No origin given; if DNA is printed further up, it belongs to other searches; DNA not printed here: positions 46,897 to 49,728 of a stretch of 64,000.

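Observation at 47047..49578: Fumarate-adding-enzyme-like glycyl radical enzyme catalytic subunit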

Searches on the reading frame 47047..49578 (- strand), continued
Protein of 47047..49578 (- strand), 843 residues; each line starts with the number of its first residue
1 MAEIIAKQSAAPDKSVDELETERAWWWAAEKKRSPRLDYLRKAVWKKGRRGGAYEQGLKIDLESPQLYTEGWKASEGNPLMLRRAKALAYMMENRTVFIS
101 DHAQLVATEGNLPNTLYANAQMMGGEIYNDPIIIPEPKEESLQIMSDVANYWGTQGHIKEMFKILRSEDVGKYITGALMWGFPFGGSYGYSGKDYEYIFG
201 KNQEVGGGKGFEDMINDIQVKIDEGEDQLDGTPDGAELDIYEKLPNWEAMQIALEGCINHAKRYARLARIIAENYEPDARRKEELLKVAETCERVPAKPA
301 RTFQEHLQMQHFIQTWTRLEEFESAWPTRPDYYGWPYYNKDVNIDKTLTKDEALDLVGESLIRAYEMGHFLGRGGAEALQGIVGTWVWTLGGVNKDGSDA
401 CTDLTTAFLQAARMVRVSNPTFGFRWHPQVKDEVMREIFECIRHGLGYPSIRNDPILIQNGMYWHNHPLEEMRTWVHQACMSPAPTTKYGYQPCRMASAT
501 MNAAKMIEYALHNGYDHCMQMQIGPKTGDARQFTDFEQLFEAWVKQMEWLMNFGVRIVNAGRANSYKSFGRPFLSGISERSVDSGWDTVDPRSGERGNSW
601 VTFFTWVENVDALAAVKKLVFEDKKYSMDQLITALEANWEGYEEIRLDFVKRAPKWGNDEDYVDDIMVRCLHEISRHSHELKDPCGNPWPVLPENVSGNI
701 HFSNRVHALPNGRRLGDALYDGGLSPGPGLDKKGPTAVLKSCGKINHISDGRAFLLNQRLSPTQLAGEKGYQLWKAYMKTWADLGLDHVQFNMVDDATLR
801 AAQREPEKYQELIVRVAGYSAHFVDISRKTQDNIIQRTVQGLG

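Call 24: find_encoding_contigs(protein=P0008, flank=10000, max_places=4)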
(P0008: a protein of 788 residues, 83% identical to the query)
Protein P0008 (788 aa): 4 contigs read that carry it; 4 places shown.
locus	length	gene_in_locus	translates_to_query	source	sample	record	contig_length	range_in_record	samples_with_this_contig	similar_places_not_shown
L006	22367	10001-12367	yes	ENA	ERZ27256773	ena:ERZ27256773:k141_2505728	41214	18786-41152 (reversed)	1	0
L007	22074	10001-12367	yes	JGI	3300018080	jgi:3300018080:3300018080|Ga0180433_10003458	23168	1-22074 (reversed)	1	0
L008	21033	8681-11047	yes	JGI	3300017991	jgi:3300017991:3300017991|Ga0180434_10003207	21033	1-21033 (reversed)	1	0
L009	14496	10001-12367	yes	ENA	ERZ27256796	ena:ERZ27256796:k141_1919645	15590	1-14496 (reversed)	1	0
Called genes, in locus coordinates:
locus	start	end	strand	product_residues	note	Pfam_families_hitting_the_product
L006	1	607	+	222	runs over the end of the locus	?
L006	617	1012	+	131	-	PF05488:PAAR_motif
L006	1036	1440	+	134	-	PF04965:GPW_gp25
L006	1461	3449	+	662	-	-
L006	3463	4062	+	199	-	PF09684:Tail_P2_I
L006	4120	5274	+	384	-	PF13709:DUF4159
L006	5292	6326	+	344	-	PF11614:FixG_C (faint), PF22544:HYDIN_VesB_CFA65-like_Ig (faint)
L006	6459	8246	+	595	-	PF00635:Motile_Sperm (faint), PF11614:FixG_C (faint), PF22544:HYDIN_VesB_CFA65-like_Ig (faint), PF17963:Big_9, PF18911:PKD_4 (weak), PF08308:PEGA, PF06848:Disaggr_repeat (weak), PF24517:CBM96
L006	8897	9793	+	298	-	-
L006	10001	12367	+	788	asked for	PF02901:PFL-like, PF01228:Gly_radical (weak)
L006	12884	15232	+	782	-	PF02516:STT3, PF22627:AglB_core-like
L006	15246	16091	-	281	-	PF07760:DUF1616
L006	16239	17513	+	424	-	PF01943:Polysacc_synt (weak), PF01554:MatE (weak)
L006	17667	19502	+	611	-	-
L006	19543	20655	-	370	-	PF00534:Glycos_transf_1, PF13692:Glyco_trans_1_4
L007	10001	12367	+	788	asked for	PF02901:PFL-like, PF01228:Gly_radical (weak)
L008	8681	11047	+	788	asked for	PF02901:PFL-like, PF01228:Gly_radical (weak)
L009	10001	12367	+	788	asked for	PF02901:PFL-like, PF01228:Gly_radical (weak)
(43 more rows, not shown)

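Call 28: find_related_loci(query=window:47047-49578:-, collection=genome_contigs, flank=10000)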
Query window:47047-49578:- (843 aa) in genome_contigs; peptide patterns used: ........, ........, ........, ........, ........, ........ (x = any residue, [..] = any of these).
129 stretches matched a pattern; 115 encode a relative of the query (tblastn E <= 1e-3); the best 80 are kept; 78 distinct loci.
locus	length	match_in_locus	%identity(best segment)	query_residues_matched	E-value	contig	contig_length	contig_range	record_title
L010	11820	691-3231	81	1-843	0e+0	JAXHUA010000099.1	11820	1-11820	MAG: Chloroflexota bacterium isolate MAG39_tar_biofilm MAG39_99, whole genome shotgun sequence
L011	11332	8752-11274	79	7-843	0e+0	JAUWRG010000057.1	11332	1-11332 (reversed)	MAG: Dehalococcoidia bacterium isolate CSMAG_2522 CSMAG_2522_k141_707398_length_11332_cov_13.8676, whole genome shotgun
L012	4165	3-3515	79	1-843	0e+0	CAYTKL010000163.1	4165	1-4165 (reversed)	MAG TPA_asm: uncultured Dehalococcoidales bacterium isolate binchicken_co334_272 genome assembly, contig: NODE_45126_len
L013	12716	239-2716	72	14-843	0e+0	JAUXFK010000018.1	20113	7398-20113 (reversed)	MAG: Deltaproteobacteria bacterium isolate CSMAG_2901 CSMAG_2901_k117_7777617_length_20113_cov_13.9870, whole genome sho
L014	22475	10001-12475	71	14-842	0e+0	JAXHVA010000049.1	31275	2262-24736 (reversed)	MAG: Thermodesulfobacteriota bacterium isolate MAG65_tar_biofilm MAG65_49, whole genome shotgun sequence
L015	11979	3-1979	89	185-843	0e+0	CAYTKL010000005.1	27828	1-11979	MAG TPA_asm: uncultured Dehalococcoidales bacterium isolate binchicken_co334_272 genome assembly, contig: NODE_2770_leng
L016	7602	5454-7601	82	1-712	0e+0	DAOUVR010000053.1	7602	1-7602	MAG TPA_asm: Dehalococcoidia bacterium isolate CSMAG_854 CSMAG_854_k127_1116750_length_7602_cov_168.0000, whole genome s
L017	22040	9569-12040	69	14-842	0e+0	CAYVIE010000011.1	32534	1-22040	MAG TPA_asm: uncultured Desulfobacteraceae bacterium isolate SRP338002_co1_100 genome assembly, contig: NODE_1253_length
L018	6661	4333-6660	69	3-782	0e+0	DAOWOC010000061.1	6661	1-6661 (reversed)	MAG TPA_asm: Deltaproteobacteria bacterium isolate CSMAG_3044 CSMAG_3044_k141_2861296_length_6661_cov_13.0000, whole gen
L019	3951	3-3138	67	1-843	0e+0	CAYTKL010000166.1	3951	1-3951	MAG TPA_asm: uncultured Dehalococcoidales bacterium isolate binchicken_co334_272 genome assembly, contig: NODE_48764_len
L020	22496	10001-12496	65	9-843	0e+0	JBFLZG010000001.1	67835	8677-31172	MAG: bacterium isolate MAG105 MAG105_1, whole genome shotgun sequence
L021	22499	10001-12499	65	8-843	0e+0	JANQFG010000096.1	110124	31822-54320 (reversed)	MAG: bacterium isolate PL23a_bin.76 k99_5172802, whole genome shotgun sequence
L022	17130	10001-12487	66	13-843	0e+0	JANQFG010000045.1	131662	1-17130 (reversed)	MAG: bacterium isolate PL23a_bin.76 k99_1941858, whole genome shotgun sequence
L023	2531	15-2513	65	8-843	0e+0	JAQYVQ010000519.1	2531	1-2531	MAG: Syntrophobacteria bacterium isolate SG_15_bin2 SG_15_bin.2.orig_15_k141_1499104, whole genome shotgun sequence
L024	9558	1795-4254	65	16-842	0e+0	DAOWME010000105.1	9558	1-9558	MAG TPA_asm: Deltaproteobacteria bacterium isolate CSMAG_2994 CSMAG_2994_k141_829388_length_9558_cov_59.4941, whole geno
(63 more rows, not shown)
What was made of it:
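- Closest known: assA genes reported in Dehalococcoidia MAGs from cold-seep sediments. Same: Cold-seep 'CSMAG' Dehalococcoidia MAGs are among the closest relatives found here (call 28).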

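Call 67: predict_structure(alignment_id=A1)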
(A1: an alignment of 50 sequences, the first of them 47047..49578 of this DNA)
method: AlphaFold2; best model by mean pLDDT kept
length: 843 residues; sequences in the alignment: 50
mean_pLDDT: 80.9   pTM: 0.85
mean pLDDT of the five models: 80.9, 80.0, 79.1, 76.1, 75.0
residues with pLDDT >= 90: 322; 70-90: 336; 50-70: 127; < 50: 58
segments of 3 or more residues with pLDDT < 50: 1-9, 380-383, 721-732, 806-833
pLDDT, mean of each block of 10 residues (from residue 1): 40 80 80 91 76 78 93 92 95 94 91 84 70 87 88 72 84 82 53 84 87 98 95 88 96 98 98 94 94 97 96 89 77 95 97 95 82 59 63 90 93 75 85 90 69 88 86 78 76 66 91 93 94 97 96 86 80 92 89 70 80 93 96 95 89 75 88 90 82 61 83 74 37 59 81 59 74 86 81 57 48 39 34 53 50
secondary structure, 60 per line:
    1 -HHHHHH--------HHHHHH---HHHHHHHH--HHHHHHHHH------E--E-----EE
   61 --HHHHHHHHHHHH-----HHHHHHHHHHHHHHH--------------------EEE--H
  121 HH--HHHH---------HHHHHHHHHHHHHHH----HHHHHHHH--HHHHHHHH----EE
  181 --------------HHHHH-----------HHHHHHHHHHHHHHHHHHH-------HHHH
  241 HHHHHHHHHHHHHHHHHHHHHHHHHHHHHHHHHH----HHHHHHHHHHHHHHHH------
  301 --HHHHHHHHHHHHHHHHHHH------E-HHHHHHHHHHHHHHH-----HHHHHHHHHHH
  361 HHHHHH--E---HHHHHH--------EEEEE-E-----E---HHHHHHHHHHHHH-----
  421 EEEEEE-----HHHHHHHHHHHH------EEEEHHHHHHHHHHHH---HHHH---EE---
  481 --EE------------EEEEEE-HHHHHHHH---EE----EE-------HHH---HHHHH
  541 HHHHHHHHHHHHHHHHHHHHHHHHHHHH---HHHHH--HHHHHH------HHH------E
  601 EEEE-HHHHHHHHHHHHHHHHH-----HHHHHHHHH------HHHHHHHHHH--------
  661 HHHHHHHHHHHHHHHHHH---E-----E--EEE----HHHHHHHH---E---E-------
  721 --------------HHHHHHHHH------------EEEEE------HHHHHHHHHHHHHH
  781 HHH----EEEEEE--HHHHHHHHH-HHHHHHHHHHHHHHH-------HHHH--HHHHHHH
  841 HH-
elements in order (helices of 4 or more, strands of 3 or more residues): H2-7 H16-21 H25-32 H35-43 H63-74 H80-94 E115-117 H125-128 H138-152 H157-164 H167-174 H195-199 H211-229 H237-274 H279-294 H303-321 H330-344 H350-366 H373-378 E387-391 H403-415 E421-426 H432-443 E450-453 H454-465 H469-472 E497-502 H504-511 H536-568 H572-576 H579-584 E600-604 H606-622 H628-636 H643-652 H661-678 E691-693 H698-705 H735-743 E756-760 H767-783 E788-793 H796-804 H806-820 H828-831 H834-842
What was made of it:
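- The AF2 model is unreliable around the Gly loop (pLDDT <50 at residues 806-833, call 67).
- Tried and rejected: It added little beyond the 61%-identical solved structure, and the Gly-loop region was modelled poorly (call 67).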

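Call 69: fold_search(model_id=the predicted structure, library=pdb)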
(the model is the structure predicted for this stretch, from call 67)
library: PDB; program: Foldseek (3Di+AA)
matches with E <= 10: 165; with E <= 0.001: 64
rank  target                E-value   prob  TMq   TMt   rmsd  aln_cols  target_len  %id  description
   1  9o8u_A                3.0e-80  1.00  0.90  0.92   3.9       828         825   60  (1-methylalkyl)succinate synthase alpha-beta-gamma-delta complex with bound fumarate (released 2025-07-23)
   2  9o8u_E                2.1e-57  1.00  0.69  0.90   3.1       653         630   56  (1-methylalkyl)succinate synthase alpha-beta-gamma-delta complex with bound fumarate (released 2025-07-23)
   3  4pkf_A                1.4e-52  1.00  0.84  0.83   4.3       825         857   34  Benzylsuccinate synthase alpha-beta-gamma complex (released 2014-07-02)
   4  4pkc_A                6.8e-52  1.00  0.83  0.83   4.3       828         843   35  Benzylsuccinate alpha-gamma complex (released 2014-07-02)
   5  5bwd_A                1.9e-51  1.00  0.83  0.82   4.2       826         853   34  Benzylsuccinate alpha-gamma bound to fumarate (released 2015-08-05)
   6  1r8w_A                3.8e-43  1.00  0.81  0.86   4.7       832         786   27  Native structure of the B12-independent glycerol dehydratase from clostridium butyricum (released 2004-06-01)
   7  6vxc_A                3.8e-43  1.00  0.79  0.84   4.8       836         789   28  Crystal structure of hydroxyproline dehydratase (HypD) from Clostridioides difficile (released 2020-04-08)
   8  9rco_A                9.3e-43  1.00  0.81  0.85   4.5       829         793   27  1,2-propanediol dehydratase with 0.1 % glycerol additive (released 2025-06-11)
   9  9rcq_A                1.0e-42  1.00  0.81  0.84   4.4       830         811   27  1,2-propanediol dehydratase with no ligand additives (released 2025-06-11)
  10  8iof_A                1.9e-42  1.00  0.80  0.85   4.8       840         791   27  Crystal structure of N-methyl-Cis-4-hydroxy-D-proline dehydratase in Clostridium sp. FS41 (released 2024-03-27)
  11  9rcp_B                2.5e-42  1.00  0.80  0.85   4.5       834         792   27  1,2-propanediol dehydratase with 0.1 % 1,3-propanediol additive (released 2025-06-11)
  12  5i2g_A                5.5e-42  1.00  0.81  0.85   4.7       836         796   27  1,2-propanediol Dehydration in Roseburia inulinivorans; Structural Basis for Substrate and Enantiomer Selectivity (released 2016-06-01)
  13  7vua_A                6.9e-42  1.00  0.79  0.85   4.8       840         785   26  Anaerobic hydroxyproline degradation involving C-N cleavage by a glycyl radical enzyme (released 2022-06-01)
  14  8iof_C                9.8e-42  1.00  0.78  0.83   4.9       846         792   26  Crystal structure of N-methyl-Cis-4-hydroxy-D-proline dehydratase in Clostridium sp. FS41 (released 2024-03-27)
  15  5ymr_A                1.7e-41  1.00  0.77  0.81   4.8       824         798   29  The Crystal Structure of IseG (released 2019-03-20)
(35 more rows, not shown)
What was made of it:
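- The AF2 model (pLDDT 80.9) matches 9o8u_A best, with TM 0.90/0.92 (calls 67, 69).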

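Call 71: find_encoding_contigs(protein=P0017, flank=10000, max_places=2)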
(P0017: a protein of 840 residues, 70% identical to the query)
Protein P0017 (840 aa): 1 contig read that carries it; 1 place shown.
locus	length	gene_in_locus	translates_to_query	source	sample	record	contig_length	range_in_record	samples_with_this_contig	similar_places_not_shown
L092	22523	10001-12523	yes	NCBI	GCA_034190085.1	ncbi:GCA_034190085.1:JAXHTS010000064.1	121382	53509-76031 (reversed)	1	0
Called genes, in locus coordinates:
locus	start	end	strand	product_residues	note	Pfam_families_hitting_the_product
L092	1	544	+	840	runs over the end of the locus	PF02901:PFL-like, PF01228:Gly_radical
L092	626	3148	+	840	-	PF02901:PFL-like, PF01228:Gly_radical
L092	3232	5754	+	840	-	PF02901:PFL-like, PF01228:Gly_radical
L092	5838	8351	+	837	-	PF02901:PFL-like, PF01228:Gly_radical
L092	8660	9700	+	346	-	PF03480:DctP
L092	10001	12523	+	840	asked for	PF02901:PFL-like, PF01228:Gly_radical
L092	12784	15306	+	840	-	PF02901:PFL-like, PF01228:Gly_radical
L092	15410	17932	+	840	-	PF02901:PFL-like, PF01228:Gly_radical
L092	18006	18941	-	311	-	PF02558:ApbA, PF08546:ApbA_C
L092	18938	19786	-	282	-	PF02548:Pantoate_transf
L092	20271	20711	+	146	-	PF04246:RseC_MucC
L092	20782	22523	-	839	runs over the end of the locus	PF02901:PFL-like, PF01228:Gly_radical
